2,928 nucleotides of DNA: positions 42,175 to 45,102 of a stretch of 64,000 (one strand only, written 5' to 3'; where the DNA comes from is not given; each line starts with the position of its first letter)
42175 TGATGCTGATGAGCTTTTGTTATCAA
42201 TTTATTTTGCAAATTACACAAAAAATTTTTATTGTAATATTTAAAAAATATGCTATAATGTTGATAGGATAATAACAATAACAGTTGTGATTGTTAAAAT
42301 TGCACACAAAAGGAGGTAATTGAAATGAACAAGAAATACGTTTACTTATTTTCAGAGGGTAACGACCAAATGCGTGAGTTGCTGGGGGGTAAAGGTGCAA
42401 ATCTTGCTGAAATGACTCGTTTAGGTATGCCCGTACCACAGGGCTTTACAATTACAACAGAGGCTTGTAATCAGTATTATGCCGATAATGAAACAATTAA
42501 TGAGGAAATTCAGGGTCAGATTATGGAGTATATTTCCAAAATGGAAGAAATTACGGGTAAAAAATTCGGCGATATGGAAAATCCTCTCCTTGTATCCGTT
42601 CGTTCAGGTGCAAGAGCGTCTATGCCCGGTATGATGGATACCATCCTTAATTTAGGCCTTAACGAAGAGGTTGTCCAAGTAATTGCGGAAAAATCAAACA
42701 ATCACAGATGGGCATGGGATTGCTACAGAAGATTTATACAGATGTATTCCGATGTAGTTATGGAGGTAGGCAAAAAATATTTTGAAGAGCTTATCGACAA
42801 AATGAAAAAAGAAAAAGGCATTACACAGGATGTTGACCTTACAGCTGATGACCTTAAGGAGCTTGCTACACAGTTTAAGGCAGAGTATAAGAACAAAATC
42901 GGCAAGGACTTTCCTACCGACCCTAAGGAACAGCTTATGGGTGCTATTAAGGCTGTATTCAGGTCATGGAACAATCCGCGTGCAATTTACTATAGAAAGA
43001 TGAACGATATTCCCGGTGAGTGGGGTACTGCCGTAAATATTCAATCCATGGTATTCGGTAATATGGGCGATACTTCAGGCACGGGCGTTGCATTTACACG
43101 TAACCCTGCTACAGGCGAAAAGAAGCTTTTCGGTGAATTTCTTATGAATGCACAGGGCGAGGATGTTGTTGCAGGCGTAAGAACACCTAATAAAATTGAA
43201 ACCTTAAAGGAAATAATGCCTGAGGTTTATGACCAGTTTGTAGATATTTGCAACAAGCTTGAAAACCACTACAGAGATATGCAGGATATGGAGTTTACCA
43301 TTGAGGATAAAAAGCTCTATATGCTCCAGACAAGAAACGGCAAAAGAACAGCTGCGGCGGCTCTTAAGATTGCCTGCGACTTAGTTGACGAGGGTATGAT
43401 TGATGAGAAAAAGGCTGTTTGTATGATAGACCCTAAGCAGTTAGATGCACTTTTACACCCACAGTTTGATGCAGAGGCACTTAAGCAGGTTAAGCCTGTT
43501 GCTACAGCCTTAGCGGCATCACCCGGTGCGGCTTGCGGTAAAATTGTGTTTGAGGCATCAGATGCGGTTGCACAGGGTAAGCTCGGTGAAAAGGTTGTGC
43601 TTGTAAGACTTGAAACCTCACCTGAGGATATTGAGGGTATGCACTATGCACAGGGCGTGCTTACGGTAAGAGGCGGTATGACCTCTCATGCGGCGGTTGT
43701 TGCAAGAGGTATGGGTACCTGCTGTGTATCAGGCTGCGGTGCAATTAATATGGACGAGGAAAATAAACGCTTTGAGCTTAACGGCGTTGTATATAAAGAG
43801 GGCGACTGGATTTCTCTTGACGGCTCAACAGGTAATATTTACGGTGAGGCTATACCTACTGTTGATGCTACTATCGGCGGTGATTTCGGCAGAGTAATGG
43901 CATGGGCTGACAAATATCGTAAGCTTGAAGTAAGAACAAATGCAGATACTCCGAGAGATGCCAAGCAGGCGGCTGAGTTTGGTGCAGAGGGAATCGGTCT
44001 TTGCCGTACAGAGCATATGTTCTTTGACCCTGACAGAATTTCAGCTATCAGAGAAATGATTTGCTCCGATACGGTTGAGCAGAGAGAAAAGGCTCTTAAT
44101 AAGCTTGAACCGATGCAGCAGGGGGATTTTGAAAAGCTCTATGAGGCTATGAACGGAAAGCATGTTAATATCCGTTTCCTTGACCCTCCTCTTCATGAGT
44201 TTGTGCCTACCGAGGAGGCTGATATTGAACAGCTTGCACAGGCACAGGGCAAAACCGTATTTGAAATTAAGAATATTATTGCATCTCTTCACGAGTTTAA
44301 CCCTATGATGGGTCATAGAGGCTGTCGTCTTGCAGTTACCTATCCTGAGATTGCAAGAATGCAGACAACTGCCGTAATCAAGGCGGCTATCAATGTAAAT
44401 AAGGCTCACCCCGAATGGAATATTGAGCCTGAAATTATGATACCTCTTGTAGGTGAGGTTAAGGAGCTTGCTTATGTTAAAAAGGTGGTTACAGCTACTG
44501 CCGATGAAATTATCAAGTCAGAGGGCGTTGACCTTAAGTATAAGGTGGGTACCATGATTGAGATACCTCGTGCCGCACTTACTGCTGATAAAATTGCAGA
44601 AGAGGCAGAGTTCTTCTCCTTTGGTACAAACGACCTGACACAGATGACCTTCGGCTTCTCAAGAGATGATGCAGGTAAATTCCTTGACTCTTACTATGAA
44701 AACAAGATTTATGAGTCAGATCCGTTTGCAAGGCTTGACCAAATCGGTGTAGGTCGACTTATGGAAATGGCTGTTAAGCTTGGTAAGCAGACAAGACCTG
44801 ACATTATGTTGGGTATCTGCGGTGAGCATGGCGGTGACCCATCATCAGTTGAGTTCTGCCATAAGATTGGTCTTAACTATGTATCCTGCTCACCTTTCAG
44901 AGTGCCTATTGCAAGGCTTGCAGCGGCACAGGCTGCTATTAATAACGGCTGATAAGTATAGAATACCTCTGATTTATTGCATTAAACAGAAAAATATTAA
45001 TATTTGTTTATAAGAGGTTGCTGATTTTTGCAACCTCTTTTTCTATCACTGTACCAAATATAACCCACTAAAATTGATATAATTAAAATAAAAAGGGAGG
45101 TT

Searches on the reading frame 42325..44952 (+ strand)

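Call 3: search_protein_families(library=pfam, proteins=[window:42325-44952:+], max_evalue=0.01)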
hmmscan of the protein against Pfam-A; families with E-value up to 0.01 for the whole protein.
window:42325-44952:+ (875 aa): 3 families
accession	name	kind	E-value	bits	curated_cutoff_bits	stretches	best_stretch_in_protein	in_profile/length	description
PF02896.24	PEP-utilizers_C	-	1.6e-80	270.9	22.8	1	520-870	6-291/293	PEP-utilising enzyme, PEP-binding domain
PF01326.24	PPDK_N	-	4.1e-61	207.5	27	2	18-295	2-224/328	Pyruvate phosphate dikinase, AMP/ATP-binding domain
PF00391.29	PEP-utilizers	-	1.3e-23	82.9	23.1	1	422-503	3-72/72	PEP-utilising enzyme, mobile domain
